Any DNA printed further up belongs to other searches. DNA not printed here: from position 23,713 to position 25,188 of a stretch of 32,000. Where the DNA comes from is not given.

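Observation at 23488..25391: Orphan radical SAM/SPASM maturase-like gene bracketed by two same-orientation MITE copies, with candidate substrate mini-gene: possible undescribed RiPP-type locus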

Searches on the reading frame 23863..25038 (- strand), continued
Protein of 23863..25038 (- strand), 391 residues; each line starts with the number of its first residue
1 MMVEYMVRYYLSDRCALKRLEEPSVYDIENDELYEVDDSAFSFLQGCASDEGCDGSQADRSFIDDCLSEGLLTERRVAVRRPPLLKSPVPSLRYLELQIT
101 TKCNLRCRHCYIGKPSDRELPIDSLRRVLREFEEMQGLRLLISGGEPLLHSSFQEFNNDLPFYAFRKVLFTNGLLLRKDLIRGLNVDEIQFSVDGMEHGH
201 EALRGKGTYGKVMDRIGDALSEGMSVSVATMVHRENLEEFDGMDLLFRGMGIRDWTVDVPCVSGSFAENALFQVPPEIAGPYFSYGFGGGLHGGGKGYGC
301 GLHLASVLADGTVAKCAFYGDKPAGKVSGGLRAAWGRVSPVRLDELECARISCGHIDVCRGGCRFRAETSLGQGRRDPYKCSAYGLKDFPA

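Call 22: find_related_loci(query=A1, collection=genome_contigs, flank=4000)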
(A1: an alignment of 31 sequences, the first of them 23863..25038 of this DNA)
Query A1 (391 aa) in genome_contigs; peptide patterns used: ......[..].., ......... (x = any residue, [..] = any of these).
599 stretches matched a pattern (row limit reached: there are more); 484 encode a relative of the query (tblastn E <= 1e-3); the best 80 are kept; 80 distinct loci.
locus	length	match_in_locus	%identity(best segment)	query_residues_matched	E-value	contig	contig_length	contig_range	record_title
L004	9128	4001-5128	65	7-386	6e-157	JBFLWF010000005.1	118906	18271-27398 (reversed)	MAG: Nitrospirota bacterium isolate MAG025 MAG025_5, whole genome shotgun sequence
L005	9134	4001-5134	63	6-386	2e-156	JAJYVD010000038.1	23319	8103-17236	MAG: Nitrospirae bacterium isolate FK1.bin72 NODE_2095_length_23319_cov_14.870473, whole genome shotgun sequence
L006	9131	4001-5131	63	7-386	8e-155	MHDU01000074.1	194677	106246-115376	MAG: Nitrospirae bacterium GWB2_47_37 gwb2_scaffold_8, whole genome shotgun sequence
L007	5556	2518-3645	65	7-386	2e-156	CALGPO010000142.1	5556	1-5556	MAG: uncultured bacterium isolate N1_Bin_METABAT__18_1 genome assembly, contig: c_000004024686, whole genome shotgun seq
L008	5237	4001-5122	61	7-383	3e-155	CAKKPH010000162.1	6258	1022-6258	Thermodesulfovibrionales bacterium isolate Hainich-H32-bin144-1 genome assembly, contig: H32-bin144_1_Hain_PNK108_H32_02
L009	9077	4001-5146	62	7-388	1e-153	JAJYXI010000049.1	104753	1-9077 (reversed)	MAG: Nitrospirae bacterium isolate FK3.bin35 NODE_280_length_104753_cov_8.824833, whole genome shotgun sequence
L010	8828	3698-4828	62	7-386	1e-152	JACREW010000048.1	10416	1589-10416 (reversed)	MAG: Nitrospirae bacterium isolate NC_groundwater_1709_Pr3_B-0.1um_46_8 SR-2_scaffold_141_654082, whole genome shotgun s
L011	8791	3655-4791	57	7-386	2e-152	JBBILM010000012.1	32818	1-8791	MAG: Nitrospirota bacterium isolate EPF170215_bin_209 NODE_1061_length_32818_cov_9.678479, whole genome shotgun sequence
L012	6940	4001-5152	56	7-386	7e-151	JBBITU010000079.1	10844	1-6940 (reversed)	MAG: Nitrospirota bacterium isolate TCS170221_bin_403 NODE_1513_length_10844_cov_6.87357, whole genome shotgun sequence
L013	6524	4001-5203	58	1-388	3e-151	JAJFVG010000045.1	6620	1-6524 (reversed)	MAG: Nitrospiraceae bacterium isolate bin.662 k141_3890029, whole genome shotgun sequence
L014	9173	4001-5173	62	6-384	3e-149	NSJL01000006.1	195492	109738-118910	MAG: Nitrospira sp. isolate Ru_enrich_NS NODE_23_length_195492_cov_121.132, whole genome shotgun sequence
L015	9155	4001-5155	57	7-386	5e-149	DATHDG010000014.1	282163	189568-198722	MAG TPA_asm: Dissulfurispiraceae bacterium isolate SMAG_U12387 k141_842269, whole genome shotgun sequence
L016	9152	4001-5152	60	7-386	9e-148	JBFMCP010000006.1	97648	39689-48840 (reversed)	MAG: Nitrospirota bacterium isolate MAG196 MAG196_6, whole genome shotgun sequence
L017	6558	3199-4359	55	3-386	6e-148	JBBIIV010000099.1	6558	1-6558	MAG: Nitrospirota bacterium isolate PFS170222_bin_147 NODE_3787_length_6558_cov_13.680301, whole genome shotgun sequence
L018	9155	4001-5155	60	7-386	1e-146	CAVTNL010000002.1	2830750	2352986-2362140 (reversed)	MAG: uncultured Nitrospiraceae bacterium isolate MFD04752.bin.2.24 genome assembly, contig: contig_11909, whole genome s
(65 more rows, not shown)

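Call 28: search_solved_structures(query=A1, max_evalue=0.001, show_alignments=2)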
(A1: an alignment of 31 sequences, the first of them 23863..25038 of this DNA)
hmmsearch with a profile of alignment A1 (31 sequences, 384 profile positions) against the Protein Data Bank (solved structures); distinct sequences matched with E-value up to 0.001: 22.
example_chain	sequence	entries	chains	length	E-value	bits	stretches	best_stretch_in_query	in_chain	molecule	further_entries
6efn_A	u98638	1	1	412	2.5e-22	82.5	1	90-237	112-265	Sporulation killing factor maturation protein SkfB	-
5wgg_A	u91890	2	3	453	4.4e-13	52.1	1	57-215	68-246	Radical SAM domain protein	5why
7vob_C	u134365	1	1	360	1.3e-12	50.5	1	86-251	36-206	Cytosylglucuronate decarboxylase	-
7voc_C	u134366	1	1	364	1.4e-12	50.5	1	86-251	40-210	Cytosylglucuronate decarboxylase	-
1tv7_A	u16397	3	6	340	3.8e-12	49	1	86-243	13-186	Molybdenum cofactor biosynthesis protein A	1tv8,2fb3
2fb2_A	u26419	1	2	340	4.1e-12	48.9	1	86-243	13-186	Molybdenum cofactor biosynthesis protein A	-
6c8v_A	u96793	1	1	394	2.8e-10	42.9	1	92-251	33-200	Coenzyme PQQ synthesis protein E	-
7tol_A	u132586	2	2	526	1.3e-07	34.1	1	90-233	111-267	glycerol dibiphytanyl glycerol tetraether - macrocyclic archaeol synthase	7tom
9gm3_A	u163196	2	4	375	1.4e-07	34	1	83-213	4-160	ChlB radical SAM domain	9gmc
9dfu_A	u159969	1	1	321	2.1e-06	30.1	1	91-260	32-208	Radical SAM core domain-containing protein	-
5v1q_A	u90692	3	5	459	2.2e-06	30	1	89-179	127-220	Radical SAM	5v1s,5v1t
9dfn_A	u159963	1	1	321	2.9e-06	29.6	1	93-260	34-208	Radical SAM core domain-containing protein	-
8ai6_A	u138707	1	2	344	3.2e-06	29.5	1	91-294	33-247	Putative peptide biosynthesis protein YydG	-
8ai3_A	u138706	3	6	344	4.1e-06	29.2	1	91-294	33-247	Putative peptide biosynthesis protein YydG | Radical SAM core domain-containing protein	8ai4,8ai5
8ai1_A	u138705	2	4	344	4.3e-06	29.1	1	91-294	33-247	Putative peptide biosynthesis protein YydG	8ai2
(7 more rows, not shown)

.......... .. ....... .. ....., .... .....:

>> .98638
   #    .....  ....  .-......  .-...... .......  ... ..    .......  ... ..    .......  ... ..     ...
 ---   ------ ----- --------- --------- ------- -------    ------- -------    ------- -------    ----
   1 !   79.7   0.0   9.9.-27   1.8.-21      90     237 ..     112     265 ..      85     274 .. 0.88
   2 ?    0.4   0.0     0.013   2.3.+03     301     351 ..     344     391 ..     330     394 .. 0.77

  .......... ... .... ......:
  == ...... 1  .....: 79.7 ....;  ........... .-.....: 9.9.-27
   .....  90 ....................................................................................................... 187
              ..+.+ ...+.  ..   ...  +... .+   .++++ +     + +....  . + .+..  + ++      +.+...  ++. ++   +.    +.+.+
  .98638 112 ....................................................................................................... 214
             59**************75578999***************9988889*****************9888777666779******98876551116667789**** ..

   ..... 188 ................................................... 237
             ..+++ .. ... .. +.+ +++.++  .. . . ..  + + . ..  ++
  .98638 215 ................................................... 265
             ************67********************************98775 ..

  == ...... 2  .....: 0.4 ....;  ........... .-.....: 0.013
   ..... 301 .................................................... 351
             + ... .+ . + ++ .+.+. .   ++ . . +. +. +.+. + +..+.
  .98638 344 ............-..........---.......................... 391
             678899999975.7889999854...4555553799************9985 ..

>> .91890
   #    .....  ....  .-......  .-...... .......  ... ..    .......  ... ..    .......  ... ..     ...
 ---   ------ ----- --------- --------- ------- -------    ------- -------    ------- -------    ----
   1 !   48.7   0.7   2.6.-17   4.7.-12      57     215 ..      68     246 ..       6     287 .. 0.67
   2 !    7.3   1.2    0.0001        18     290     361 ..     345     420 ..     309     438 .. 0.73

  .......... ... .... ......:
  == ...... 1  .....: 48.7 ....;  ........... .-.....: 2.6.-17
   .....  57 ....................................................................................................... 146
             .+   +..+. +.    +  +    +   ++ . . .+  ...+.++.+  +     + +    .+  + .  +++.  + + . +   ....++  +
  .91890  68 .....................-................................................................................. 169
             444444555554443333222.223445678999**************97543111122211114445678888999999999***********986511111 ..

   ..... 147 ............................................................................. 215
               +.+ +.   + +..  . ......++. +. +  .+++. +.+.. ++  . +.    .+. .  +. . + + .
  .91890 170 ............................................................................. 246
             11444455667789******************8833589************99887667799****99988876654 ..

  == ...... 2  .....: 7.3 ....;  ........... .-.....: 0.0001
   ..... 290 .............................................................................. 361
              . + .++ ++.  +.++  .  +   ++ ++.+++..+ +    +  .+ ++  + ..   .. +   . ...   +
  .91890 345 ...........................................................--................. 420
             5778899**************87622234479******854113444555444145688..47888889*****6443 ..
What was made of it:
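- Full-length fold matches are to SkfB, SuiB and CteB, and the best PDB sequence hits are SkfB, CteB and PqqE (call 28).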

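Call 33: search_protein_representatives(alignment_id=A1)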
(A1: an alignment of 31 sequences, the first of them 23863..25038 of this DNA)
Query: 31 sequences, 384 profile positions. Proteins with E-value up to 0.001 (for the whole library): 71352; up to 1e-10: 21329; up to 1e-30: 238. The best 150 are listed.
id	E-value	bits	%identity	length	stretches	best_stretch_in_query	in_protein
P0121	1.0e-147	508.5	-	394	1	1-380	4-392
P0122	7.6e-130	449.7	-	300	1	1-290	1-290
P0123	1.1e-127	442.6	-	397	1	5-382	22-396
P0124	1.8e-124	431.9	-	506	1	5-381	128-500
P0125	7.7e-123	426.6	-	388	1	4-381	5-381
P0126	7.7e-122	423.3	-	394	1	5-381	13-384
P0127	9.6e-121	419.7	-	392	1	5-379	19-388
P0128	1.5e-120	419.0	-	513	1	5-380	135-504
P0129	8.3e-120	416.6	-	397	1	5-381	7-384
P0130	2.4e-119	415.1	-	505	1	5-381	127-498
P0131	7.9e-119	413.4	-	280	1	111-379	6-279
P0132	5.0e-118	410.8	-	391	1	4-381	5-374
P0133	5.7e-117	407.3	-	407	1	4-381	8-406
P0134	2.0e-115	402.2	-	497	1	5-380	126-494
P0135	3.9e-115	401.2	-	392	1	4-380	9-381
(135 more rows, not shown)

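Call 36: predict_structure(alignment_id=A1)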
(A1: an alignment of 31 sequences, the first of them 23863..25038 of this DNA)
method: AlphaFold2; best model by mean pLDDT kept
length: 391 residues; sequences in the alignment: 31
mean_pLDDT: 82.7   pTM: 0.85
mean pLDDT of the five models: 82.7, 80.5, 80.1, 79.1, 76.4
residues with pLDDT >= 90: 225; 70-90: 74; 50-70: 51; < 50: 41
segments of 3 or more residues with pLDDT < 50: 1-3, 290-296, 361-391
pLDDT, mean of each block of 10 residues (from residue 1): 72 96 92 91 96 90 95 94 91 93 74 75 98 96 93 98 96 92 96 95 92 97 95 92 96 83 65 75 71 50 85 83 91 86 66 59 41 37 42 33
secondary structure, 60 per line:
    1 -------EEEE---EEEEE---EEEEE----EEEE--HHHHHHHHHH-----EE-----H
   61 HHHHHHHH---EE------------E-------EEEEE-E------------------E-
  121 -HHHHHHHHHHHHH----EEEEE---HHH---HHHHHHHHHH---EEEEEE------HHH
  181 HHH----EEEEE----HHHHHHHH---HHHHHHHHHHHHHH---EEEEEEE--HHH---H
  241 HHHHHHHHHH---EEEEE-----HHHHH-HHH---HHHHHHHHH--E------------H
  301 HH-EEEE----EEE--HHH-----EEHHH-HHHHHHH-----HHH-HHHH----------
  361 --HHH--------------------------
elements in order: E8-11 E15-19 E23-27 E32-35 H38-47 H60-68 E94-98 H122-134 E139-143 H153-162 E166-171 H178-183 E188-192 H197-204 H208-221 E225-231 H240-250 E254-258 H264-268 H276-284 E304-307 E312-314 H331-337 H347-350

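Call 38: fold_search(model_id=the predicted structure, library=pdb)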
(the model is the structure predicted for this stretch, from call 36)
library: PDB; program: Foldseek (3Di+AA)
matches with E <= 10: 1413; with E <= 0.001: 98
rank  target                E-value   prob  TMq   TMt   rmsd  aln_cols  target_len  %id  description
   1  6efn                  2.4e-13  1.00  0.58  0.59   7.0       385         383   20  Structure of a RiPP maturase, SkfB (released 2018-10-24)
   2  5v1s_B                1.4e-11  1.00  0.60  0.56   8.4       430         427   13  Crystal structure of Streptococcus suis SuiB bound to S-adenosylmethionine (released 2017-08-30)
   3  5v1q_B                1.5e-11  1.00  0.61  0.55   7.2       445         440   13  Crystal structure of Streptococcus suis SuiB (released 2017-08-30)
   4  5why_A                2.4e-11  1.00  0.53  0.50  14.6       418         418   19  Structural Insights into Thioether Bond Formation in the Biosynthesis of Sactipeptides (released 2017-07-26)
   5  7vob                  4.4e-11  1.00  0.45  0.53   7.0       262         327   18  The crystal structure of a Radical SAM Enzyme BlsE involved in the Biosynthesis of Blasticidin S (released 2022-05-04)
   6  5v1t_A                5.6e-11  1.00  0.59  0.53   7.5       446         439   14  Crystal structure of Streptococcus suis SuiB bound to precursor peptide SuiA (released 2017-08-30)
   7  2fb2_B                7.6e-11  1.00  0.45  0.53   5.4       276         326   20  Structure of the MoaA Arg17/266/268/Ala triple mutant (released 2006-05-09)
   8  5v1s_A                8.0e-11  1.00  0.59  0.55   8.1       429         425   14  Crystal structure of Streptococcus suis SuiB bound to S-adenosylmethionine (released 2017-08-30)
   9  5why_B                9.0e-11  1.00  0.52  0.49  14.7       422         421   20  Structural Insights into Thioether Bond Formation in the Biosynthesis of Sactipeptides (released 2017-07-26)
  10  5v1q_A                2.1e-10  1.00  0.56  0.52   9.4       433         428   13  Crystal structure of Streptococcus suis SuiB (released 2017-08-30)
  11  2fb2_A                3.0e-10  1.00  0.45  0.53   5.8       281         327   19  Structure of the MoaA Arg17/266/268/Ala triple mutant (released 2006-05-09)
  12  1tv7_A                1.9e-09  1.00  0.43  0.51   6.5       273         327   19  Structure of the S-adenosylmethionine dependent Enzyme MoaA (released 2004-08-31)
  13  9dfn                  2.2e-09  1.00  0.42  0.56   3.6       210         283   21  X-ray crystal structure of the second viperin-like enzyme from Trichoderma virens with bound CTP and SAM (released 2025-02-19)
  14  1tv7_B                2.4e-09  1.00  0.45  0.53   5.3       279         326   19  Structure of the S-adenosylmethionine dependent Enzyme MoaA (released 2004-08-31)
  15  6q2q_A                4.6e-09  1.00  0.40  0.53   3.6       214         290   18  Crystal structure of mouse viperin bound to uridine triphosphate and S-adenosylhomocysteine (released 2020-01-22)
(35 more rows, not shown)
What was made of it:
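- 23887..24150 (-): SPASM domain with seven conserved Cys (C300, C316, C348, C353, C359, C363, C381). Full-length fold matches are to SkfB, SuiB and CteB (call 38).
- On Radical SAM superfamily: The predicted core superposes on radical SAM structures (call 38).
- Closest known: Sactisynthases SkfB, AlbA and ThnB. Same: SkfB is the best PDB hit by sequence (82.5 bits) and by fold (385 aligned columns) (calls 28, 38).
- Closest known: Anaerobic sulfatase-maturing enzymes. Same: It gives a full-length fold match (call 38).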
